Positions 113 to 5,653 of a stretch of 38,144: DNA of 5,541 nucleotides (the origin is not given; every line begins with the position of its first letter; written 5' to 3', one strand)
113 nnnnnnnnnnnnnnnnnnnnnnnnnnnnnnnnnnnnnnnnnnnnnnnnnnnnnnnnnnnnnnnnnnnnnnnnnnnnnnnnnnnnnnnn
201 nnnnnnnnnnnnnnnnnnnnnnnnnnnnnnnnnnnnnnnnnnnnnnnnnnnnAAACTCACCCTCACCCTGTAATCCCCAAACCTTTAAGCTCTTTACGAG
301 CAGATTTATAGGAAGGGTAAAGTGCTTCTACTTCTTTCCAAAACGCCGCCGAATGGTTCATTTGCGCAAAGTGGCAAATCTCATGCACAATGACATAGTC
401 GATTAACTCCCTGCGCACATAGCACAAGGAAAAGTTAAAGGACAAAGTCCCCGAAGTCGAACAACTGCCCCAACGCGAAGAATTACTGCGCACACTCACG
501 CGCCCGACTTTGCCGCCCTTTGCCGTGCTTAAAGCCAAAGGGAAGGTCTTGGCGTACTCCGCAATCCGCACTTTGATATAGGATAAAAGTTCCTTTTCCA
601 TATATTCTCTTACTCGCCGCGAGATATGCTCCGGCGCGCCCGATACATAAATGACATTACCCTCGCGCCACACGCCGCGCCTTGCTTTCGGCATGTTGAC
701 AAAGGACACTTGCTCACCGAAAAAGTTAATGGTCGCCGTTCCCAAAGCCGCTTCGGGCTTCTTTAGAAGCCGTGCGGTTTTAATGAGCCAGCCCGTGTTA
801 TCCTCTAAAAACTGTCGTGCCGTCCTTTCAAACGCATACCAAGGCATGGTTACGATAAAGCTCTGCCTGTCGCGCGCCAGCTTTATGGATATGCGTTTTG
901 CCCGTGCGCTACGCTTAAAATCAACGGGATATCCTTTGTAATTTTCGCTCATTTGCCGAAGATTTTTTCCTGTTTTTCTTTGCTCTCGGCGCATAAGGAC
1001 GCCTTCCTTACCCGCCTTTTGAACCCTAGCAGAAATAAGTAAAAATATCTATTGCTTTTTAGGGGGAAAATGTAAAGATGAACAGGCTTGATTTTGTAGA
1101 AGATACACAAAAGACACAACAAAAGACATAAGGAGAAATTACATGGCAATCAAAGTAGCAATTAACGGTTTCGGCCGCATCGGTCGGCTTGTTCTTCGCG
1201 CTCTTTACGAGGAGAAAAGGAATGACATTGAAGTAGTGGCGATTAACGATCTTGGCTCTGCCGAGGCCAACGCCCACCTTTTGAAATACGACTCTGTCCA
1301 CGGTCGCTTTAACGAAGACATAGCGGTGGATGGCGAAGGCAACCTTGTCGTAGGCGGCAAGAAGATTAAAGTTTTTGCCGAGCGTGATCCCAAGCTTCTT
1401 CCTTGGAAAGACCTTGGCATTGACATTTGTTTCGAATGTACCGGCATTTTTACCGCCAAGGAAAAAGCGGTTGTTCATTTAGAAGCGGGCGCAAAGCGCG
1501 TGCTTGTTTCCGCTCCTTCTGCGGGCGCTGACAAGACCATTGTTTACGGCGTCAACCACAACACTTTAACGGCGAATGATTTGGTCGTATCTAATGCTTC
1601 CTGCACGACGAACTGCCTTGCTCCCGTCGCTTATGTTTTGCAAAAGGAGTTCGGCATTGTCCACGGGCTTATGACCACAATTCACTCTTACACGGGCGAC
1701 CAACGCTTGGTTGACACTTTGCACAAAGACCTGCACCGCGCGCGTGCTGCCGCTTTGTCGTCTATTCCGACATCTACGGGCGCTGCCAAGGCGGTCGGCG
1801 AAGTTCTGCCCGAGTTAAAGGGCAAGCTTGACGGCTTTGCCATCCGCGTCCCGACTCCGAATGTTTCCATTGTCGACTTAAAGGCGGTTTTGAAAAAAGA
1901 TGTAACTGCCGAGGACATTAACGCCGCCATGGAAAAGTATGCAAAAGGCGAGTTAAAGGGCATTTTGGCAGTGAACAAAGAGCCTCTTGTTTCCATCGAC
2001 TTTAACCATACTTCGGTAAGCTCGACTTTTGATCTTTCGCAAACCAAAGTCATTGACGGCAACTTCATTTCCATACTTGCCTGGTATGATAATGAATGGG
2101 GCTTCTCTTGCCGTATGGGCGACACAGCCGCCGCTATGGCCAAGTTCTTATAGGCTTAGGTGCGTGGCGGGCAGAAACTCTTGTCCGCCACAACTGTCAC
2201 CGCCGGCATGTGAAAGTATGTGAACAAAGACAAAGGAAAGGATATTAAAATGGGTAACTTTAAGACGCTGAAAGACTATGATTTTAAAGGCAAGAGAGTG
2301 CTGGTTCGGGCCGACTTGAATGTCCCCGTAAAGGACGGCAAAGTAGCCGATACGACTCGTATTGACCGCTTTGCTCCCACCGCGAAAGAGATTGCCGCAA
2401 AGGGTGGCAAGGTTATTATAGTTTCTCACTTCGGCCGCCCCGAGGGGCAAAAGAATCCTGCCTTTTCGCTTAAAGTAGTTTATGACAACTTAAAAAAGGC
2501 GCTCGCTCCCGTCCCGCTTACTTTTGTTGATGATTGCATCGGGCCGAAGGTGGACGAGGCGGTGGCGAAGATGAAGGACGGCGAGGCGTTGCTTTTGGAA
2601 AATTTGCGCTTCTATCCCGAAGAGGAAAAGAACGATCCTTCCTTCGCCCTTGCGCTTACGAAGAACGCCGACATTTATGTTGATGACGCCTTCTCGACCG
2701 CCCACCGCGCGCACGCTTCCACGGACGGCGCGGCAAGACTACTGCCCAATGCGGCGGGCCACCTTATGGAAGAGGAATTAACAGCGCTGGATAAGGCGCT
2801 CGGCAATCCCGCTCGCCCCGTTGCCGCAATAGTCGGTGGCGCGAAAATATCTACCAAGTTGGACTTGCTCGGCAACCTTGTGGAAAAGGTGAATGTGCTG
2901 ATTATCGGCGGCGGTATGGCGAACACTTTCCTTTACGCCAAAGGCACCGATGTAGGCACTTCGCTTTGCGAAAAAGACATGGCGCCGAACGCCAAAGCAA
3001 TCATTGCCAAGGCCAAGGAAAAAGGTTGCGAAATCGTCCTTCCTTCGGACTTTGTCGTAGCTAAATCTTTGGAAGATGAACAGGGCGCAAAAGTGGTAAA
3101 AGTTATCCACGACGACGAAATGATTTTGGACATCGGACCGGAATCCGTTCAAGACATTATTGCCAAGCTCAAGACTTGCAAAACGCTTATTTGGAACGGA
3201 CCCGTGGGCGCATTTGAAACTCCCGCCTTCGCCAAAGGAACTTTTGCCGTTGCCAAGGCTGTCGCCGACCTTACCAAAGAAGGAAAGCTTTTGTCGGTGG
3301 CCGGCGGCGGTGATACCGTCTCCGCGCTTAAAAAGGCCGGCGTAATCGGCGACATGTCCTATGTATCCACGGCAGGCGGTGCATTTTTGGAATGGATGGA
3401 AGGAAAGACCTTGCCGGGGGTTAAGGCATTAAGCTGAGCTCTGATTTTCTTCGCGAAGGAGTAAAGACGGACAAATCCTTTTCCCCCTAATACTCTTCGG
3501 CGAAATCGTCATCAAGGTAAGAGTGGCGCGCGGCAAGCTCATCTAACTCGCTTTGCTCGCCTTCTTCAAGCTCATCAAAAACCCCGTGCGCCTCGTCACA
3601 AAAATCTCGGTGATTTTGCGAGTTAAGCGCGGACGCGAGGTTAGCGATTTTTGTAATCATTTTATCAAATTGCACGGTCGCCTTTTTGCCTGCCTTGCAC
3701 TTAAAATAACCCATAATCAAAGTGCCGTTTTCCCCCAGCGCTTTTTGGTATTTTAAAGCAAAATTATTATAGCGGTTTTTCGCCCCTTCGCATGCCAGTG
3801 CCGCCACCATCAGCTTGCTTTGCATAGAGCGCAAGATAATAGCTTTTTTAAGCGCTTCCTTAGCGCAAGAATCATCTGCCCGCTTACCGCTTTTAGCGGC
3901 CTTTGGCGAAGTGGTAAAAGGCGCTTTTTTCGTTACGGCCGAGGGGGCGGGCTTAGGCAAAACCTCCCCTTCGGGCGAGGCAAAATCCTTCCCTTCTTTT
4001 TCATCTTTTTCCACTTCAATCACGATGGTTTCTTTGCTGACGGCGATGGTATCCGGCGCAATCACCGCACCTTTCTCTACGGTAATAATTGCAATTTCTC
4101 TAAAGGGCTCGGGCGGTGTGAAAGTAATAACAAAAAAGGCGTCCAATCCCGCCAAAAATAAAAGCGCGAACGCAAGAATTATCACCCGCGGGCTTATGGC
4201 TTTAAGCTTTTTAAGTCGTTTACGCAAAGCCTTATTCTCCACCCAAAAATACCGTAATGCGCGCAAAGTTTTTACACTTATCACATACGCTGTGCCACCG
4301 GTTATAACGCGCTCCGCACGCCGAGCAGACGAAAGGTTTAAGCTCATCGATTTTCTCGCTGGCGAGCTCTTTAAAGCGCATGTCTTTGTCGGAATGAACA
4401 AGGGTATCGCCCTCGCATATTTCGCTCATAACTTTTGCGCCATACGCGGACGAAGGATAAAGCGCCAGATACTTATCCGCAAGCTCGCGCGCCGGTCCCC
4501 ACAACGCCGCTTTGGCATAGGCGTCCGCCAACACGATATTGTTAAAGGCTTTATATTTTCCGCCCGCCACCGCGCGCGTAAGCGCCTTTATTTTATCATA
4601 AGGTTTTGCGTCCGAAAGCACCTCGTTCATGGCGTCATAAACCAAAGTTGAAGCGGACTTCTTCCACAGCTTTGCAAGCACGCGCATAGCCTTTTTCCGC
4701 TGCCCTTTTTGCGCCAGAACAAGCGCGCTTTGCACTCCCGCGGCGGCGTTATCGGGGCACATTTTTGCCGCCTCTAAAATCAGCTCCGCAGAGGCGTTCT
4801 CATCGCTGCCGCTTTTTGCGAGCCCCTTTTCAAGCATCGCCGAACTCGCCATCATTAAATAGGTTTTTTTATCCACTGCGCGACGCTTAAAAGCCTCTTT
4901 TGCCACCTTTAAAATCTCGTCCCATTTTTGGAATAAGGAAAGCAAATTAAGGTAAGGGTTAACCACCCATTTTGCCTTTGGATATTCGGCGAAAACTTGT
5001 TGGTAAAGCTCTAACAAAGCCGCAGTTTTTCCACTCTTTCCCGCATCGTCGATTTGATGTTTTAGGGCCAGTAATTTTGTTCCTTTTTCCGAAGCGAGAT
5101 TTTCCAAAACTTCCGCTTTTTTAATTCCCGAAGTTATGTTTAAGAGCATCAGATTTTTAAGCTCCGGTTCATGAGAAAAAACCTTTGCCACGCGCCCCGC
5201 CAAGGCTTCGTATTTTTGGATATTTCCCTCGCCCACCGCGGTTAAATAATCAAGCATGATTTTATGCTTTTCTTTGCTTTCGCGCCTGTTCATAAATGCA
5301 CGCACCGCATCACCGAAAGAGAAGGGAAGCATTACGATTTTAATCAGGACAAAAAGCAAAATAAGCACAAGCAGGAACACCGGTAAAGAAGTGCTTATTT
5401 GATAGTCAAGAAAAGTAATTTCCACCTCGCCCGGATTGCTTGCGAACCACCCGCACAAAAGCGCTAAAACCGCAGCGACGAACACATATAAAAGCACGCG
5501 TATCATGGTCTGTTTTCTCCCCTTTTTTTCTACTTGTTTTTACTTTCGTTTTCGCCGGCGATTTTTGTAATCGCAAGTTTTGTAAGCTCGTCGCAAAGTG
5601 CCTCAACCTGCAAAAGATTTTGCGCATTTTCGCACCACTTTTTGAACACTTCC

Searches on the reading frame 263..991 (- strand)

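Call 50: search_protein_families(library=pfam, proteins=[window:263-991:-])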
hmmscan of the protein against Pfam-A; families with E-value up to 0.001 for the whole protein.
window:263-991:- (242 aa): 1 family
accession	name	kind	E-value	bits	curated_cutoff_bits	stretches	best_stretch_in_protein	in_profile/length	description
PF01863.23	YgjP-like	-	5.7e-41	141.3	26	1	32-236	1-205/207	YgjP-like, metallopeptidase domain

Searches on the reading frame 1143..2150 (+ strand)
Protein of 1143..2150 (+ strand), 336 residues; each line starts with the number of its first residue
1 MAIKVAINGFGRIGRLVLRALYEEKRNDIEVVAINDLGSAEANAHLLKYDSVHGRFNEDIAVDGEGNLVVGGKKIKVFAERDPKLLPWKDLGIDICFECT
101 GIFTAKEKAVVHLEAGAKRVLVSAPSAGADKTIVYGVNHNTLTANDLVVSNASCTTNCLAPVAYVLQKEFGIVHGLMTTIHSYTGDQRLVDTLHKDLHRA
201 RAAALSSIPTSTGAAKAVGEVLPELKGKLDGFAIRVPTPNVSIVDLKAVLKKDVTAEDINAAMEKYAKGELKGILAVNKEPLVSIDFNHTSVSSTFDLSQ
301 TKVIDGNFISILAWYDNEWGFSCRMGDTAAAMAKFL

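Call 50: search_protein_families(library=pfam, proteins=[window:1143-2150:+])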
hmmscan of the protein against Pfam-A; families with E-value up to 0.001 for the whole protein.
window:1143-2150:+ (336 aa): 2 families
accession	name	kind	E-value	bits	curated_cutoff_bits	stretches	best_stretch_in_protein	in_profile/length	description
PF02800.25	Gp_dh_C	-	1.8e-65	219.8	24.4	1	159-315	1-158/158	Glyceraldehyde 3-phosphate dehydrogenase, C-terminal domain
PF00044.30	Gp_dh_N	-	9.8e-41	138.6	31.7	1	3-105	1-100/101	Glyceraldehyde 3-phosphate dehydrogenase, NAD binding domain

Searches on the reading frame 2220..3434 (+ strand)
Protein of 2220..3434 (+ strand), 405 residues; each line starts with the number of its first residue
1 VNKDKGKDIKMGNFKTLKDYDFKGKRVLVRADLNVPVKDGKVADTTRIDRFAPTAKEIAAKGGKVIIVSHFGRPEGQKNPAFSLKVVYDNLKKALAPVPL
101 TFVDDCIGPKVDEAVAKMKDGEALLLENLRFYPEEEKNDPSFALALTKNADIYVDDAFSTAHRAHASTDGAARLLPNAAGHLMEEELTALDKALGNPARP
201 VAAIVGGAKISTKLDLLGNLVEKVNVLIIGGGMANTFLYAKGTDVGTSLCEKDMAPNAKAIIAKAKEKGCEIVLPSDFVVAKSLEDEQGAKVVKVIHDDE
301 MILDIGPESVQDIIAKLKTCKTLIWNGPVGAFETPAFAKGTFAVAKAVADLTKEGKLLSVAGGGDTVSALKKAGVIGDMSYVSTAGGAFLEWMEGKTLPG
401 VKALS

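Call 50: search_protein_families(library=pfam, proteins=[window:2220-3434:+])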
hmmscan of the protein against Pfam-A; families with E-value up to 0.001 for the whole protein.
window:2220-3434:+ (405 aa): 1 family
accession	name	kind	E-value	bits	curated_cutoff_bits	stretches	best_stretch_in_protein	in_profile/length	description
PF00162.24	PGK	-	8.3e-149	496.1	27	1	17-396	1-379/379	Phosphoglycerate kinase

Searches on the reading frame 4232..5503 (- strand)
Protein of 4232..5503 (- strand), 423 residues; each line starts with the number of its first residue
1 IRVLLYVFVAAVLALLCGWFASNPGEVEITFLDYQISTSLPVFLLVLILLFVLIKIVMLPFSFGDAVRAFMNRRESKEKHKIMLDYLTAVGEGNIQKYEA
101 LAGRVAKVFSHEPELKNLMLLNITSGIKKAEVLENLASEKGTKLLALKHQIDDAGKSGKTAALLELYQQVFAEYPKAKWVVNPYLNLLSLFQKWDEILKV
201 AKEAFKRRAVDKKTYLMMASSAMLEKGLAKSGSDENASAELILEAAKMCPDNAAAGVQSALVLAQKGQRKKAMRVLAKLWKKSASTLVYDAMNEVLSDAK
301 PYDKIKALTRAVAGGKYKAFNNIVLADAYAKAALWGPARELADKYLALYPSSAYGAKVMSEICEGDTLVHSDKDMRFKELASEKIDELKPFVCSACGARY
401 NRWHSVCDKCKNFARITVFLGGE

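Call 50: search_protein_families(library=pfam, proteins=[window:4232-5503:-])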
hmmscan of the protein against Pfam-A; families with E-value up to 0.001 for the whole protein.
window:4232-5503:- (423 aa): 2 families
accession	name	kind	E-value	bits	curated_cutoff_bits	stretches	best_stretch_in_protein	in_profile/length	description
PF07219.19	HemY_N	-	1.7e-09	38.1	31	1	25-117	1-96/107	HemY protein N-terminus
PF13428.12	TPR_14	-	6.2e-05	23.8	23.5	0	324-353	6-35/44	Tetratricopeptide repeat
